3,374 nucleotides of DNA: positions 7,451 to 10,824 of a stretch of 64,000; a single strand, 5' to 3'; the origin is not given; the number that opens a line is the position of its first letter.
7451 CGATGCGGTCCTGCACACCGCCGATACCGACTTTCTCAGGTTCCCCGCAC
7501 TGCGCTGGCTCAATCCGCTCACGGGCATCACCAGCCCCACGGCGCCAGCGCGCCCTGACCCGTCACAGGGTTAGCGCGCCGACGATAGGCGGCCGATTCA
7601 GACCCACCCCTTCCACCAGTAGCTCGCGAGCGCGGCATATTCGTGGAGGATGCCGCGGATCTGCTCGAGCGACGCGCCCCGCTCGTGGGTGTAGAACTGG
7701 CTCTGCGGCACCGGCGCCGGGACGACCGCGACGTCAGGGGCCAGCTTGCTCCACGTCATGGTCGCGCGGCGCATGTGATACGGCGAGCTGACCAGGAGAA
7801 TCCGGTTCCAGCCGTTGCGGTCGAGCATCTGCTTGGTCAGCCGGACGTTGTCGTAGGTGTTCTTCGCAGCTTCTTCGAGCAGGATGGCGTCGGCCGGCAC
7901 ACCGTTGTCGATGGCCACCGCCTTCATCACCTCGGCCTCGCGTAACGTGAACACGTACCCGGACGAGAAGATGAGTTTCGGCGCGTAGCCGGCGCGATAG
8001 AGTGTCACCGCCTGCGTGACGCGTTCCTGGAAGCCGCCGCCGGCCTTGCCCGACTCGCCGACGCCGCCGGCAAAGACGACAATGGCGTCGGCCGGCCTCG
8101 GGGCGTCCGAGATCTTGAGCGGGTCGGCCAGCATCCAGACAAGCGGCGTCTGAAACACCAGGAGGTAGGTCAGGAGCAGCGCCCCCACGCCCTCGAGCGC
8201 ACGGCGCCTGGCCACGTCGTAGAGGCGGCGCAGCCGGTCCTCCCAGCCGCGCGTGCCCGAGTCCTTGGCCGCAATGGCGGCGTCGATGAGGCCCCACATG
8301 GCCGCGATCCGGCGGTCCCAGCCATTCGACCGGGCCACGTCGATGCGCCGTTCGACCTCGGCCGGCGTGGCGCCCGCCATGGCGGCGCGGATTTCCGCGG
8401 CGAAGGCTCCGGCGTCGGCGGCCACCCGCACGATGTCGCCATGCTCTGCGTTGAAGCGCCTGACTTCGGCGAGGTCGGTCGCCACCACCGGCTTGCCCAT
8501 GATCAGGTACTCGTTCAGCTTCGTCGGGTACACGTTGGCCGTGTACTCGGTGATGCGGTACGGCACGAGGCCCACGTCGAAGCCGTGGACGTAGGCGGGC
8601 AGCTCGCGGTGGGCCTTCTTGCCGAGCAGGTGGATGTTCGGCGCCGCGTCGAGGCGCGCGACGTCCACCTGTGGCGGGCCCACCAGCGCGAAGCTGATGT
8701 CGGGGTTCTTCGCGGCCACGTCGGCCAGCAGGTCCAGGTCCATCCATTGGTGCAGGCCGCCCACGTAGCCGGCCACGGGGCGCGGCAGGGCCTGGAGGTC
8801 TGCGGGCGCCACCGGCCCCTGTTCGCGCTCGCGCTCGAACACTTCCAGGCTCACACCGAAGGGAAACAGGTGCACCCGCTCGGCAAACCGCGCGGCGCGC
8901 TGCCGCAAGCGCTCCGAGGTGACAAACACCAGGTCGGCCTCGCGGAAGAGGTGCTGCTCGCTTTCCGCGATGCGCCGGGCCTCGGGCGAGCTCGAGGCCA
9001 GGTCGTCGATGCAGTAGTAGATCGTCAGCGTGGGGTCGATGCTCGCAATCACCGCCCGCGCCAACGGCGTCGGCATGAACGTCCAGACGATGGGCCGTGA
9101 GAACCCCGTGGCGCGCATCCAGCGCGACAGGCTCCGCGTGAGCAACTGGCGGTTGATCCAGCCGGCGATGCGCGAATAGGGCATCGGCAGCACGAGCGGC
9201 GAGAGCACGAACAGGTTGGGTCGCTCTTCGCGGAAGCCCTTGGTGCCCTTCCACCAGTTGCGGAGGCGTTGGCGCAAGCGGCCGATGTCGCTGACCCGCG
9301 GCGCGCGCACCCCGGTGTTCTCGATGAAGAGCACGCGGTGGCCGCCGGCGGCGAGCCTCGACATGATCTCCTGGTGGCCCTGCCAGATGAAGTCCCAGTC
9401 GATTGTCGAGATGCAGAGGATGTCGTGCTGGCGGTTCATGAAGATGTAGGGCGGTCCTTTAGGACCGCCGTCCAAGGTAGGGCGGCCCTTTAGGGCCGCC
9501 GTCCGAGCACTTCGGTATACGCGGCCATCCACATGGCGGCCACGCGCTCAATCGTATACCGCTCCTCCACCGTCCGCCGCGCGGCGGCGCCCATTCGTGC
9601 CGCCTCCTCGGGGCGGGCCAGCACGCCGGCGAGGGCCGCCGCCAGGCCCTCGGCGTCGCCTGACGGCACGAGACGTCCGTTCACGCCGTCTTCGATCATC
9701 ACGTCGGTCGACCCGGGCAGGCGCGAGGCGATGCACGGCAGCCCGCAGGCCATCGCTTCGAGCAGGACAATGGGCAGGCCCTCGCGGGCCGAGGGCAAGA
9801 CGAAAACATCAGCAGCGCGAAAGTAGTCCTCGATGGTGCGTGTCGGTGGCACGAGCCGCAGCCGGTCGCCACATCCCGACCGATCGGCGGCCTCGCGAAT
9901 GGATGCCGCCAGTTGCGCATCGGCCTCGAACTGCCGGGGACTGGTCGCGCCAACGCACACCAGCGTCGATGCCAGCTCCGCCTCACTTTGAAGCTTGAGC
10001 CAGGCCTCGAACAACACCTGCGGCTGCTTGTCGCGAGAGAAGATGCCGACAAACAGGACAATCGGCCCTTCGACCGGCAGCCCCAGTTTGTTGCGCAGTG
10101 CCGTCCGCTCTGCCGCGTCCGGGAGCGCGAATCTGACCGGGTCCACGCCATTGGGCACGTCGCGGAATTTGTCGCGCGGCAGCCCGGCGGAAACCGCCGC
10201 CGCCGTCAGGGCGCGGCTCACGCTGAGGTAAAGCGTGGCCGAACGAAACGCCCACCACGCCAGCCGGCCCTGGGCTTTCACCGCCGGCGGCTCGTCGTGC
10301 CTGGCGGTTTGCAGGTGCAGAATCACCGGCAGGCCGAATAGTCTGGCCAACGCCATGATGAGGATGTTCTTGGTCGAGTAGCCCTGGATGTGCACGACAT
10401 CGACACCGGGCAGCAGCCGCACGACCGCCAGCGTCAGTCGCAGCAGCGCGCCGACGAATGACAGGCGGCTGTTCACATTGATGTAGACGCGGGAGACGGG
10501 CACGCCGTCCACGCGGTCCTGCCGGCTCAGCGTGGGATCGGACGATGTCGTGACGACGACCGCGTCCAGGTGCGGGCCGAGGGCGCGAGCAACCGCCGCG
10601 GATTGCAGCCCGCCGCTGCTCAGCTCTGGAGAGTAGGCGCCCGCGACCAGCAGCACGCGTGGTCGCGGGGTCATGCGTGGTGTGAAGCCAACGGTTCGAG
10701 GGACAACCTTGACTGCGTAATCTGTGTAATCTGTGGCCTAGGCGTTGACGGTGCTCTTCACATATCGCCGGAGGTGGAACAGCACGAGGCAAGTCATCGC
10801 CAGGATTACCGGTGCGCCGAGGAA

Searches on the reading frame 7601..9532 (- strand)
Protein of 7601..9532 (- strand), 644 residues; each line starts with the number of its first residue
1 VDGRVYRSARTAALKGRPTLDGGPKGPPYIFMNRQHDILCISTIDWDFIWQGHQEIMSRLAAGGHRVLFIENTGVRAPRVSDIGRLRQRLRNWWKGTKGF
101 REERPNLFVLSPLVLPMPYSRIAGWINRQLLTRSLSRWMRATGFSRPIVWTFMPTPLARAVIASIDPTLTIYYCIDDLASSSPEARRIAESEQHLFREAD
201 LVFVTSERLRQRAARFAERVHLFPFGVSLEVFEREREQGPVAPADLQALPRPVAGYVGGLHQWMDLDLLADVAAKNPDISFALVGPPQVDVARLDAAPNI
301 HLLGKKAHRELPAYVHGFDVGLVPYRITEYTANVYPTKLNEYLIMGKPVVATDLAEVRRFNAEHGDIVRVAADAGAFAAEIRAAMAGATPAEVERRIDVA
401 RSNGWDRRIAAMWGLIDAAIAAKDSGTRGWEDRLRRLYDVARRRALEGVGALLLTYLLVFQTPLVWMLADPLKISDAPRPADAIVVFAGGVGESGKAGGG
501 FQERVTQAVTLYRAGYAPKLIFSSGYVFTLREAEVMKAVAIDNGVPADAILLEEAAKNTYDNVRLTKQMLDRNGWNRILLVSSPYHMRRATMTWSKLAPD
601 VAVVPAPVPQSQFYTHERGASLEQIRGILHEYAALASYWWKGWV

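Call 31: search_protein_families(library=pfam, proteins=[window:7601-9532:-], max_evalue=0.00001)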
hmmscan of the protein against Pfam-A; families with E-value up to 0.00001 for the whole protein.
window:7601-9532:- (644 aa): 2 families
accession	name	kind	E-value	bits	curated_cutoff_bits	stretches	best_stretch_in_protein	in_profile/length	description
PF02698.23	DUF218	-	2e-31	109.1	27.6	1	482-633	1-132/133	DUF218 domain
PF13692.12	Glyco_trans_1_4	-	3.9e-12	47.1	27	1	252-384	2-139/142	Glycosyl transferases group 1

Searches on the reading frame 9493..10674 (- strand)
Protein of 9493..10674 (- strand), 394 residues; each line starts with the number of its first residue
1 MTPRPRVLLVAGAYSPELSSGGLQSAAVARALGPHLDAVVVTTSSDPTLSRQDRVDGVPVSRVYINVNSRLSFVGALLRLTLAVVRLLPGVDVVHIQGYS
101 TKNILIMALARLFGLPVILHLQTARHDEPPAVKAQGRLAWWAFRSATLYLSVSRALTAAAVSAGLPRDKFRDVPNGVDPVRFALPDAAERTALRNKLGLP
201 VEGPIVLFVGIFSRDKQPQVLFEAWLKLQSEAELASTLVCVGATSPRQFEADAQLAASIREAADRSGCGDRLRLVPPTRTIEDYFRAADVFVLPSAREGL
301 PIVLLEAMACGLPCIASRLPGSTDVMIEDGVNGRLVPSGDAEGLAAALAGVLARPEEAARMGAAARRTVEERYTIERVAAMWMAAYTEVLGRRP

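Call 31: search_protein_families(library=pfam, proteins=[window:9493-10674:-], max_evalue=0.00001)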
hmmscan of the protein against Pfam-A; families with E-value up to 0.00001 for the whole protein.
window:9493-10674:- (394 aa): 6 families
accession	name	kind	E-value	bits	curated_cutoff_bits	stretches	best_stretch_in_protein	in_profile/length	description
PF00534.26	Glycos_transf_1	-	8.4e-32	110.5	26.4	1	190-367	2-171/172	Glycosyl transferases group 1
PF13692.12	Glyco_trans_1_4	-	2.3e-30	106.2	27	1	204-352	2-140/142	Glycosyl transferases group 1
PF13579.12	Glyco_trans_4_4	-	3e-12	47.6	29.7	1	28-176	10-158/158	Glycosyl transferase 4-like domain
PF13439.12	Glyco_transf_4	-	6e-12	46.3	28.5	1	29-180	12-169/170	Glycosyltransferase Family 4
PF20706.3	GT4-conflict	-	6.5e-10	39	26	1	200-380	194-383/385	Family 4 Glycosyltransferase in conflict systems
PF13524.12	Glyco_trans_1_2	-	1.4e-08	35.2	25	1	297-383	60-143/144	Glycosyl transferase-like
